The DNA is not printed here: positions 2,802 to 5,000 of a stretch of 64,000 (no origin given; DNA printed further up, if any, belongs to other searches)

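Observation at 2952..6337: Archaeal/eukaryal-type phenylalanyl-tRNA synthetase (pheS-pheT) in a bacterial housekeeping context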

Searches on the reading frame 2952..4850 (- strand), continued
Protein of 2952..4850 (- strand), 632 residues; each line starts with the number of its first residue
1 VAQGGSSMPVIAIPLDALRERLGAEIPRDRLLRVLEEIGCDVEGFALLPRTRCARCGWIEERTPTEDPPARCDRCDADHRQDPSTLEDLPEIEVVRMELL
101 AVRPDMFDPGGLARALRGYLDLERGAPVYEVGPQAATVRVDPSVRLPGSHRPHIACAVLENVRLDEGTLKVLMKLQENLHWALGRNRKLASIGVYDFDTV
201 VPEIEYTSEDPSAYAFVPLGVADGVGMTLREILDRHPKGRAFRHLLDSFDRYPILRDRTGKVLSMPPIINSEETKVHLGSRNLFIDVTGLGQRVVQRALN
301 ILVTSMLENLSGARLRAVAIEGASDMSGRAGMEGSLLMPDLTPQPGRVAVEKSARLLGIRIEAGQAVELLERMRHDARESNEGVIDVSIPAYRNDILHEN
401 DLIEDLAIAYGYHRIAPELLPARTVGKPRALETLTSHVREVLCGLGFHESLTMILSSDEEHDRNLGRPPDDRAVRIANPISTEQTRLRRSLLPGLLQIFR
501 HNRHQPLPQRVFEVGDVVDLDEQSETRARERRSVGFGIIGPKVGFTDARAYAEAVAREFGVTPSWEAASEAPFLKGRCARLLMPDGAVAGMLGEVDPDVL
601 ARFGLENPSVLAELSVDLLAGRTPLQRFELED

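Call 63: find_encoding_contigs(protein=P0257, flank=6000, max_places=2)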
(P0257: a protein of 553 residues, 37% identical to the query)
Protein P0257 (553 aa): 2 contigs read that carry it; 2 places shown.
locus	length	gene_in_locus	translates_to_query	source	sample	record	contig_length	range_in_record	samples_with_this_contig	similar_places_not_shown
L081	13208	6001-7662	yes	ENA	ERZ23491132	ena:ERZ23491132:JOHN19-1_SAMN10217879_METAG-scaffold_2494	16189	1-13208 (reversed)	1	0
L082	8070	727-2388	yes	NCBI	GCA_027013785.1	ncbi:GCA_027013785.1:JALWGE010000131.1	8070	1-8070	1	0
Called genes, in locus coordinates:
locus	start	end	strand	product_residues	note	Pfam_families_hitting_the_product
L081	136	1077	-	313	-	PF00005:ABC_tran, PF13304:AAA_21 (weak)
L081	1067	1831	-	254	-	PF06182:ABC2_membrane_6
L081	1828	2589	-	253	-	PF06182:ABC2_membrane_6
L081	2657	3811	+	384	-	PF00579:tRNA-synt_1b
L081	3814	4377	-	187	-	-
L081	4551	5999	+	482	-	PF01409:tRNA-synt_2d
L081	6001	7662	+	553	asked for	PF03483:B3_4 (faint), PF03484:B5, PF01409:tRNA-synt_2d (weak), PF17759:tRNA_synthFbeta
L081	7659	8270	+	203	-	PF02660:G3P_acyltransf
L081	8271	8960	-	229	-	PF00300:His_Phos_1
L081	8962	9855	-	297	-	PF02775:TPP_enzyme_C, PF12367:PFO_beta_C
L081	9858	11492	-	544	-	PF01558:POR, PF01855:POR_N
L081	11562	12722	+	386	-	-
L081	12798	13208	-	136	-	?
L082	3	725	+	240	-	?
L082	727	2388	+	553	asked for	PF03483:B3_4 (faint), PF03484:B5, PF01409:tRNA-synt_2d (weak), PF17759:tRNA_synthFbeta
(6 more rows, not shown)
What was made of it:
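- Tried and rejected: I took the Thermococcales-like representative P0257, hoping it was bacterial because a PlsY-family gene follows it (call 63).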

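Call 73: search_solved_structures(query=P0257, max_evalue=1e-20)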
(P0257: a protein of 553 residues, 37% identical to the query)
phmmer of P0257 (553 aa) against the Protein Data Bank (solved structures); distinct sequences matched with E-value up to 1e-20: 7.
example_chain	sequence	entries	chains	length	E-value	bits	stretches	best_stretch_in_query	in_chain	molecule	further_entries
2cxi_A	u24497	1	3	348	9.5e-106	357.6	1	1-346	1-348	Phenylalanyl-tRNA synthetase beta chain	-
8s8b_C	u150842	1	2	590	3.7e-68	233.5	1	42-546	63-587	Phenylalanyl-tRNA Synthetase beta subunit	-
3l4g_B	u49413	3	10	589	9.3e-68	232.2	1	49-546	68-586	Phenylalanyl-tRNA synthetase beta chain | Phenylalanine--tRNA ligase beta subunit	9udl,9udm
7by6_B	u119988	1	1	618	1.4e-60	208.6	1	2-500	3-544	Phenylalanyl-tRNA synthetase beta chain, putative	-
7dpi_B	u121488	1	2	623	1.6e-60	208.4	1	1-552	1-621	Phenylalanyl-tRNA synthetase beta subunit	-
1b70_B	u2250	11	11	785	4.8e-24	88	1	276-545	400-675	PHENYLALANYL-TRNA SYNTHETASE | PROTEIN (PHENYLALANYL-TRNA SYNTHETASE) | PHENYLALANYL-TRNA SYNTHETASE BETA CHAIN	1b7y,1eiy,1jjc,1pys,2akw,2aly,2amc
2iy5_B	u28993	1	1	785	2.9e-23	85.4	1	276-545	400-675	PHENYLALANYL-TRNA SYNTHETASE BETA CHAIN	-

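Call 74: search_protein_families(library=ncbifam, proteins=[L081:7659-8270:+, L081:2657-3811:+, L081:4551-5999:+, L081:11562-12722:+], max_evalue=0.00001)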
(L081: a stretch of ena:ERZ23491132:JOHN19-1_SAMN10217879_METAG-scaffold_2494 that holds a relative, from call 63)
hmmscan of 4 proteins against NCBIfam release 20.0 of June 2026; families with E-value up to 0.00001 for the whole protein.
L081:7659-8270:+ (203 aa): 4 families
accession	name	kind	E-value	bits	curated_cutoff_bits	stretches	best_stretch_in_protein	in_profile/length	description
TIGR00023.1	TIGR00023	equivalog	5.8e-12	45.8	137.2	1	4-132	6-138/196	glycerol-3-phosphate 1-O-acyltransferase PlsY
NF010993.0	PRK14417.1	equivalog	2.4e-08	33.8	249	1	6-129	8-135/232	membrane protein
NF010990.0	PRK14414.1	equivalog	3e-07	30.4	261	1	8-132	12-140/210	glycerol-3-phosphate acyltransferase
NF010978.0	PRK14401.1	equivalog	4.6e-06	26.5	163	1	5-125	4-123/187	membrane protein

L081:2657-3811:+ (384 aa): 8 families
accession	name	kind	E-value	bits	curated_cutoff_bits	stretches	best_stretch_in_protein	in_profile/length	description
NF008927.0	PRK12285.1-4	equivalog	1.5e-151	504.8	478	1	6-380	4-383/385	tryptophan--tRNA ligase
NF008924.0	PRK12285.1-1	equivalog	3e-151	504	644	1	6-379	3-378/381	tryptophan--tRNA ligase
NF008925.0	PRK12285.1-2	equivalog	1.5e-85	287.3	451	1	10-366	2-360/365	tryptophan--tRNA ligase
TIGR00233.1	trpS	equivalog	1.8e-81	274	176.75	1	75-376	2-314/328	tryptophan--tRNA ligase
NF008926.0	PRK12285.1-3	equivalog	7.1e-71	239.3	320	2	241-366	303-427/429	tryptophan--tRNA ligase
NF008928.0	PRK12285.1-5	equivalog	3.8e-54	184.1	891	2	236-369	389-522/530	tryptophan--tRNA ligase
NF006330.0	PRK08560.1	equivalog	8.8e-24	84.2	220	1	67-301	23-259/342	tyrosine--tRNA ligase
NF008922.0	PRK12283.1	equivalog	4.5e-16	58.7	572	1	247-367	257-370/400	tryptophan--tRNA ligase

L081:4551-5999:+ (482 aa): 6 families
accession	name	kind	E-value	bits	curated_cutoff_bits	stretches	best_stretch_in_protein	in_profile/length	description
NF003210.0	PRK04172.1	equivalog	2.4e-150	501.6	350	1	9-479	3-494/496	phenylalanine--tRNA ligase subunit alpha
TIGR00468.1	pheS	equivalog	1.6e-92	310.3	237.45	1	178-476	26-322/324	phenylalanine--tRNA ligase subunit alpha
NF051887.1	PheS_related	equivalog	8e-20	71.2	300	1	314-467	70-230/349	PheS-related mystery ligase SrmL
TIGR00470.1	sepS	equivalog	3.8e-16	58.6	380.65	1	313-465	180-340/533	O-phosphoserine--tRNA ligase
TIGR00469.1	pheS_mito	equivalog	6.2e-15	54.8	258.35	1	372-474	237-341/451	phenylalanine--tRNA ligase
NF053610.1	Sso10a_fam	subfamily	8.1e-08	32.2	60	0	16-73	9-63/64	Sso10a family chromatin protein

L081:11562-12722:+ (386 aa): 0 families
